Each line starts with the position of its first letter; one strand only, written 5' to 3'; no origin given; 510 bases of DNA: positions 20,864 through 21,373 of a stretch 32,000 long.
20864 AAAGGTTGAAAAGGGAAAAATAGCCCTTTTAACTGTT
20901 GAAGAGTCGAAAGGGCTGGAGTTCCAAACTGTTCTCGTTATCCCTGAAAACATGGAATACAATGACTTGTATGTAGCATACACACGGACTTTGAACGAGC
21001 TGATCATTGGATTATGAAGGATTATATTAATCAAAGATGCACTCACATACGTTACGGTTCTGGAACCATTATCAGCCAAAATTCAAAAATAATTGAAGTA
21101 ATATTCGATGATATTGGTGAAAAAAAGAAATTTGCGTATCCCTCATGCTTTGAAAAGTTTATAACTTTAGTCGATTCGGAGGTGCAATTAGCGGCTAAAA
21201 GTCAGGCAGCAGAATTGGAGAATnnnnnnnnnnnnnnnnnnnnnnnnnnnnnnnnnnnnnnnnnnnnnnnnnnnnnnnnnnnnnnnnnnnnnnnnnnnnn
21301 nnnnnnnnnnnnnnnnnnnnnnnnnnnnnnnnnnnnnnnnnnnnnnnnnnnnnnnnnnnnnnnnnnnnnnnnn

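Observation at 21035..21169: N-terminus of helicase B resembles the RNAP-binding Tudor domain normally found at the C-terminus of PcrA/UvrD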

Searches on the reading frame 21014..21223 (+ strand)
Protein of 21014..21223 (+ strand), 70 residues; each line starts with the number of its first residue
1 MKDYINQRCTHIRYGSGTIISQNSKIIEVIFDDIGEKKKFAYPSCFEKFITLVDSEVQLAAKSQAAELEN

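Call 12: search_solved_structures(query=A1, max_evalue=10, show_alignments=4)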
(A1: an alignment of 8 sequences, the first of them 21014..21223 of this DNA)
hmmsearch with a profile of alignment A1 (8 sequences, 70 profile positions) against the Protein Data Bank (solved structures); distinct sequences matched with E-value up to 10: 8.
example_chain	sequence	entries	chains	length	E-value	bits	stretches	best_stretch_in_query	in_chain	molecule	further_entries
6yi2_A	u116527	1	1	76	0.0023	21.2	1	4-23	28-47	DNA helicase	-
7egs_B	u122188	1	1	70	0.0026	21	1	4-23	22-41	DNA helicase II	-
7egt_B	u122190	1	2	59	0.0029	20.9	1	5-32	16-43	DNA helicase UvrD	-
28zs_A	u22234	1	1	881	0.099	16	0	31-50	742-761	Glutathione S-transferase class-mu 26 kDa isozyme,ATP-dependent RNA helicase DHX8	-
2xk0_A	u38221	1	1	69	0.82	13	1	7-36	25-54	POLYCOMB PROTEIN PCL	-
4emh_A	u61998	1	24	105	1.3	12.4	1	34-69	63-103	Probable U6 snRNA-associated Sm-like protein LSm4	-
5dma_A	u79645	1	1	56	1.4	12.2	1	4-21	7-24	ATP-dependent DNA helicase PcrA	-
9dqs_A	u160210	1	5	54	1.7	12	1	5-20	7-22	ATP-dependent DNA helicase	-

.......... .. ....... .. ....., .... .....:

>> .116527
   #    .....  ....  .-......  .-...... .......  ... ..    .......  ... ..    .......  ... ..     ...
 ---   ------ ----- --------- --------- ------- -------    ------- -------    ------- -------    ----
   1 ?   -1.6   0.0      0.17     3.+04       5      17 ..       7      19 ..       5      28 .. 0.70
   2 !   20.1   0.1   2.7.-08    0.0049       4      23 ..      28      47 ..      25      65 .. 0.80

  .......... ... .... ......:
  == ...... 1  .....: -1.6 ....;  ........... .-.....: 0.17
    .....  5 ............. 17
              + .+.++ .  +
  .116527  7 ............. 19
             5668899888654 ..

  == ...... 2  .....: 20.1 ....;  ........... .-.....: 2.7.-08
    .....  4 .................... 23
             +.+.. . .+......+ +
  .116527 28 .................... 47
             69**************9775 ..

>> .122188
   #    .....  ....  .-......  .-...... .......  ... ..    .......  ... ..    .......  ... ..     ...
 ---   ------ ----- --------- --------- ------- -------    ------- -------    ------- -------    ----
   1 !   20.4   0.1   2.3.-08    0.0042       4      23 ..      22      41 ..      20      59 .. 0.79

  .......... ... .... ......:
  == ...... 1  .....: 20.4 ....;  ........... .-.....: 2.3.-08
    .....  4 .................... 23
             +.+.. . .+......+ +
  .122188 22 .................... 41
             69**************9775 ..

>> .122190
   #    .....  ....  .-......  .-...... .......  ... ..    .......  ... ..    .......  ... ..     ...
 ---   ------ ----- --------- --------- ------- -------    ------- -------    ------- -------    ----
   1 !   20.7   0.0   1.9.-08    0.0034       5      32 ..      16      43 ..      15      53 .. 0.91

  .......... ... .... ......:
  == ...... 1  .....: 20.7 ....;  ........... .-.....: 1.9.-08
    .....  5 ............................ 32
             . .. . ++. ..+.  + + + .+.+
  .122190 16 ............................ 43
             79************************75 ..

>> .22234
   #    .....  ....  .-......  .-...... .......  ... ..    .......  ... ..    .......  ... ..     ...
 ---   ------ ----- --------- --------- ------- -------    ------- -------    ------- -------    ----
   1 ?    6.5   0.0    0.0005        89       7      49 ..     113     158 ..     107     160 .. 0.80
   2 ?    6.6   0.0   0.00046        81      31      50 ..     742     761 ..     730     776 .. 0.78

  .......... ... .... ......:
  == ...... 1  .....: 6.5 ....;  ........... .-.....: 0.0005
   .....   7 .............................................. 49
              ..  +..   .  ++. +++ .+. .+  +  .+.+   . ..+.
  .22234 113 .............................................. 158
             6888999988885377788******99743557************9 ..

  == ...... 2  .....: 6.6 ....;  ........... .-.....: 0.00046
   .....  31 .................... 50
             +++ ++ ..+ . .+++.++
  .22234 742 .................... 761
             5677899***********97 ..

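Call 13: search_protein_families(library=pfam, alignment_id=A1, max_evalue=1)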
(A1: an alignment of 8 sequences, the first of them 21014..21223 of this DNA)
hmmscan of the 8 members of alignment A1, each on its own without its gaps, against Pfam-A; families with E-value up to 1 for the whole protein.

A. member 1, window:21014-21223:+ (70 aa): 4 families
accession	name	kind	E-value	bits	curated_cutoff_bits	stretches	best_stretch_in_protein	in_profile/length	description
PF18339.7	Tudor_1_RapA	-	0.035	14.5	26.3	1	14-44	15-45/51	RapA N-terminal Tudor like domain 1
PF21196.3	PcrA_UvrD_tudor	-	0.073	13.4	23.9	1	7-40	3-40/48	PcrA/UvrD tudor domain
PF10055.14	DUF2292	-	0.12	12.5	22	1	10-28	10-28/37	Uncharacterized small protein (DUF2292)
PF18129.7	SH3_12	-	0.23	11.9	26.2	1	17-33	24-42/69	Xrn1 SH3-like domain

B. families by the number of members that match (of 8 scanned): 6 families
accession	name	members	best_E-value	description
PF21196.3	PcrA_UvrD_tudor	6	0.0015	PcrA/UvrD tudor domain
PF18339.7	Tudor_1_RapA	2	0.0022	RapA N-terminal Tudor like domain 1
PF02484.20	Rhabdo_NV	1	0.038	Rhabdovirus Non-virion protein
PF10055.14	DUF2292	1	0.12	Uncharacterized small protein (DUF2292)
PF07475.17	Hpr_kinase_C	1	0.21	HPr Serine kinase C-terminal domain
PF18129.7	SH3_12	1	0.23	Xrn1 SH3-like domain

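Call 20: search_solved_structures(query=A2, max_evalue=10, show_alignments=5)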
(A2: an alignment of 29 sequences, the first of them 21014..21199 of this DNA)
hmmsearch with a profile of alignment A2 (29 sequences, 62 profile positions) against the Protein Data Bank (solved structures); distinct sequences matched with E-value up to 10: 9.
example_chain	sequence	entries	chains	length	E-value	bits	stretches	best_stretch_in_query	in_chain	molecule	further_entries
6yi2_A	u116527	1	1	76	0.00045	23.3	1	4-23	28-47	DNA helicase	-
7egs_B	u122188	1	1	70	0.00053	23.1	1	4-23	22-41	DNA helicase II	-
7egt_B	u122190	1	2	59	0.0036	20.4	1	5-31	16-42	DNA helicase UvrD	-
1q2z_A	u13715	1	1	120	0.27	14.5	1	34-58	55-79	ATP-dependent DNA helicase II, 80 kDa subunit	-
4c2t_A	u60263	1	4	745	0.41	13.9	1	5-37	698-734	DNA HELICASE II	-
1rw2_A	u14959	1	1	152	0.51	13.5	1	34-58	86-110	ATP-dependent DNA helicase II, 80 kDa subunit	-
6zh6_B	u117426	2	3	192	0.94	12.7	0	34-58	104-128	X-ray repair cross-complementing protein 5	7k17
7e2c_K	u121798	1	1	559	1.4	12.2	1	32-52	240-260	Trafficking protein particle complex II-specific subunit 65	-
7e2d_K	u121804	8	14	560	1.4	12.2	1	32-52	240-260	Trafficking protein particle complex II-specific subunit 65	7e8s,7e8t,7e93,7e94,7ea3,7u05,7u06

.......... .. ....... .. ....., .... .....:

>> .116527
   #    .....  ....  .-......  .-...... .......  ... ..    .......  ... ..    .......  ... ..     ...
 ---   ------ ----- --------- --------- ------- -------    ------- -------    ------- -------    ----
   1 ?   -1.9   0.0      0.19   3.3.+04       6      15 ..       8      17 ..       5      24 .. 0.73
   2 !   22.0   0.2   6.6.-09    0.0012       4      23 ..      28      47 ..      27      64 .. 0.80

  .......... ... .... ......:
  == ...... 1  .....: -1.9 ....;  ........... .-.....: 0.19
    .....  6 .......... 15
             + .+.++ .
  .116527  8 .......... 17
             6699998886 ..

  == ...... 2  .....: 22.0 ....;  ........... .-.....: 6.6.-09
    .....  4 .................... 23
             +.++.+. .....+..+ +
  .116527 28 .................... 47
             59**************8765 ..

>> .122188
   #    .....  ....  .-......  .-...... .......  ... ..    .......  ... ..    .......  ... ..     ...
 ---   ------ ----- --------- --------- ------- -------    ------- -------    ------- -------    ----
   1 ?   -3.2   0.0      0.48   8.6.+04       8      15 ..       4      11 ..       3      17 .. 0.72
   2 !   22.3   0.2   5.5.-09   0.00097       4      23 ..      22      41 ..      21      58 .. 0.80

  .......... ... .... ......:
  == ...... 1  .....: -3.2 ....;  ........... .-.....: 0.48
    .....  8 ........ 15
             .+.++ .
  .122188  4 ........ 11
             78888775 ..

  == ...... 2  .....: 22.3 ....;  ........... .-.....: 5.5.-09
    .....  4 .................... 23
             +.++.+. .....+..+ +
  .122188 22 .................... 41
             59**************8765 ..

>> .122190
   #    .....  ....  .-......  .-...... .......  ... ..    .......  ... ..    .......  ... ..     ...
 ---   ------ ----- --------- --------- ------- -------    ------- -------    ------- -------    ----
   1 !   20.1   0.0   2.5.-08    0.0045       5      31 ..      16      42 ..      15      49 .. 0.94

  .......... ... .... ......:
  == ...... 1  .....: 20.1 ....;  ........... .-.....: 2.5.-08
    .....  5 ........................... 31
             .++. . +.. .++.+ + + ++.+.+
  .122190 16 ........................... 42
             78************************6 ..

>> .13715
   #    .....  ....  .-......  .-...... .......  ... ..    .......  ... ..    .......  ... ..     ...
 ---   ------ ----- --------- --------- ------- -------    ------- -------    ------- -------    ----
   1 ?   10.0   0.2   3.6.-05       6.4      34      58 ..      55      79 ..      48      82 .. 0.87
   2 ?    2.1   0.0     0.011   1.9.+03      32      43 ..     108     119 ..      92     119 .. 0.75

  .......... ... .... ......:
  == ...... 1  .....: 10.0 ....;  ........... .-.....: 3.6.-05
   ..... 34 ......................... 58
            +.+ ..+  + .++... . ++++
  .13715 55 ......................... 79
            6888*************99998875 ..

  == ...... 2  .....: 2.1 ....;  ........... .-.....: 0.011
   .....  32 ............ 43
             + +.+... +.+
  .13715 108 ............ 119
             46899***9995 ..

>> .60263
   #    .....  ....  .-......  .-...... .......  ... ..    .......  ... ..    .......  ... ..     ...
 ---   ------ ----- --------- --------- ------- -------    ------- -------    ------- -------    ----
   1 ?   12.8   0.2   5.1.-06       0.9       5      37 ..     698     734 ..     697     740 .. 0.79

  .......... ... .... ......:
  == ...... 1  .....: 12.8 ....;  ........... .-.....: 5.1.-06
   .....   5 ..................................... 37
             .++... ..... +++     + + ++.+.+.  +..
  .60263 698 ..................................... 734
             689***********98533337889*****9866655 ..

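Call 26: predict_structure(alignment_id=A2)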
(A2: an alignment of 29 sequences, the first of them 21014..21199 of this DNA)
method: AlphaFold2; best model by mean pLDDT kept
length: 62 residues; sequences in the alignment: 29
mean_pLDDT: 83.8   pTM: 0.65
mean pLDDT of the five models: 83.8, 83.2, 81.8, 81.2, 80.3
residues with pLDDT >= 90: 32; 70-90: 20; 50-70: 3; < 50: 7
segments of 3 or more residues with pLDDT < 50: 56-62
pLDDT, mean of each block of 10 residues (from residue 1): 86 93 93 91 89 61 35
secondary structure, 60 per line:
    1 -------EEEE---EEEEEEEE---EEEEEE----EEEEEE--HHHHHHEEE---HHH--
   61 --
elements in order: E8-11 E15-22 E26-31 E36-41 H44-49 E50-52

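Call 28: fold_search(model_id=the predicted structure, library=pdb)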
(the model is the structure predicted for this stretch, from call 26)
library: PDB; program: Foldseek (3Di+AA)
matches with E <= 10: 1106; with E <= 0.001: 0
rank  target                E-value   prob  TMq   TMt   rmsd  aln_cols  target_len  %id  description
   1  6bog_A                2.1e-02  1.00  0.65  0.05   2.3        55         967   22  Crystal structure of RapA, a Swi2/Snf2 protein that recycles RNA polymerase during transcription (released 2017-12-13)
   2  7egt_B                2.6e-02  1.00  0.53  0.68   1.0        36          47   28  The crystal structure of the C-terminal domain of T. thermophilus UvrD complexed with the N-terminal domain of UvrB (released 2022-04-06)
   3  7egs_B                3.7e-02  1.00  0.63  0.70   1.8        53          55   23  The crystal structure of lobe domain of E. coli RNA polymerase complexed with the C-terminal domain of UvrD (released 2022-04-06)
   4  5dma                  5.4e-02  1.00  0.68  0.78   1.8        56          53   18  Crystal structure of C-terminal tudor domain in PcrA/UvrD helicase (released 2016-09-28)
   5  6kco_F                6.0e-02  1.00  0.62  0.49   3.6        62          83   14  Shuguo PWWP in complex with ssDNA (released 2020-07-01)
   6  8t0l_F                6.4e-02  1.00  0.68  0.05   1.8        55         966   20  E. coli Sw2/Snf2 ATPase RapA bound to both ADP-AlF3 and reconstituted E. coli RNA polymerase post-termination complex  (released 2025-04-02)
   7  4s20_K                6.8e-02  1.00  0.63  0.05   1.7        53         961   19  Structural basis for transcription reactivation by RapA (released 2015-02-04)
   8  6kco_E                6.8e-02  1.00  0.62  0.49   3.6        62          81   16  Shuguo PWWP in complex with ssDNA (released 2020-07-01)
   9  9dqs_A                6.8e-02  0.99  0.53  0.61   3.0        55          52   18  Structure of Tudor domain from Mycobacterium smegmatis UvrD1 (released 2024-10-16)
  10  6kco_D                8.6e-02  1.00  0.62  0.49   3.6        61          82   16  Shuguo PWWP in complex with ssDNA (released 2020-07-01)
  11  5oik_Z                9.2e-02  1.00  0.63  0.09   2.4        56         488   12  Structure of an RNA polymerase II-DSIF transcription elongation complex (released 2017-09-13)
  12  3fc3_B                9.2e-02  1.00  0.63  0.23   2.3        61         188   16  Crystal structure of the beta-beta-alpha-Me type II restriction endonuclease Hpy99I (released 2009-03-31)
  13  8xrm_Z                9.2e-02  1.00  0.62  0.09   2.2        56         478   12  RNA polymerase II elongation complex with DSIF, SPT6, and ELOF1 transcribing genomic DNA extracted from human nuclei (released 2025-05-07)
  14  9j0n_Z                9.2e-02  1.00  0.61  0.09   2.4        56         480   12  Paused elongation complex of mammalian RNA polymerase II with nucleosome (PEC2-nuc) (released 2025-02-05)
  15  3fc3_A                9.7e-02  1.00  0.64  0.23   2.1        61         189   16  Crystal structure of the beta-beta-alpha-Me type II restriction endonuclease Hpy99I (released 2009-03-31)
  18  6yi2_MODEL_1_A        1.0e-01  1.00  0.61  0.51   2.9        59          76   24  UvrD helicase RNA polymerase interactions are governed by UvrDs carboxy terminal Tudor domain. (released 2020-10-21)
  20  9dqs_B                1.1e-01  1.00  0.61  0.70   2.6        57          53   18  Structure of Tudor domain from Mycobacterium smegmatis UvrD1 (released 2024-10-16)
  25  9dqs_C                1.3e-01  1.00  0.63  0.71   2.4        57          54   18  Structure of Tudor domain from Mycobacterium smegmatis UvrD1 (released 2024-10-16)
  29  6kco_M                1.4e-01  0.99  0.62  0.48   3.7        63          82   16  Shuguo PWWP in complex with ssDNA (released 2020-07-01)
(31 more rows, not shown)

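Call 37: search_protein_representatives(alignment_id=A2)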
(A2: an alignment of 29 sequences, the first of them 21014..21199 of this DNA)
Query: 29 sequences, 62 profile positions. Proteins with E-value up to 0.001 (for the whole library): 2085; up to 1e-10: 415; up to 1e-30: 0. The best 150 are listed.
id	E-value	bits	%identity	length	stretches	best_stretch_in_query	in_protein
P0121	4.8e-27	109.8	-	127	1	1-61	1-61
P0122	9.2e-26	105.7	-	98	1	1-62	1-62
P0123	4.5e-25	103.4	-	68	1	1-61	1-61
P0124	1.1e-23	99.0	-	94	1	3-60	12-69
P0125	1.7e-23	98.4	-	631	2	1-58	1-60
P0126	4.9e-23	96.9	-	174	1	1-59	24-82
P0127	6.4e-23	96.6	-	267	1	1-60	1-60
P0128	6.5e-23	96.5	-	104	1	3-61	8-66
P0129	2.5e-22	94.6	-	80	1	3-61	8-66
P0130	5.4e-22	93.6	-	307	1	1-60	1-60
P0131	9.4e-22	92.8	-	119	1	1-61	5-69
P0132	1.1e-21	92.6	-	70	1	1-53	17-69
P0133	1.3e-21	92.4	-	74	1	1-61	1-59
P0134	1.8e-21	91.9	-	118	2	1-56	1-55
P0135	2.4e-21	91.5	-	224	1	1-61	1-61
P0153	7.5e-17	77.1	-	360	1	1-61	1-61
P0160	3.5e-16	75.0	-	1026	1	1-59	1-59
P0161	4.1e-16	74.8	-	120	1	1-61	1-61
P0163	6.1e-16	74.2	-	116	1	1-61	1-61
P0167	7.8e-16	73.9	-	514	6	4-34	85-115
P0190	7.9e-15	70.6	-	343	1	1-59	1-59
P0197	1.4e-14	69.9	-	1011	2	3-51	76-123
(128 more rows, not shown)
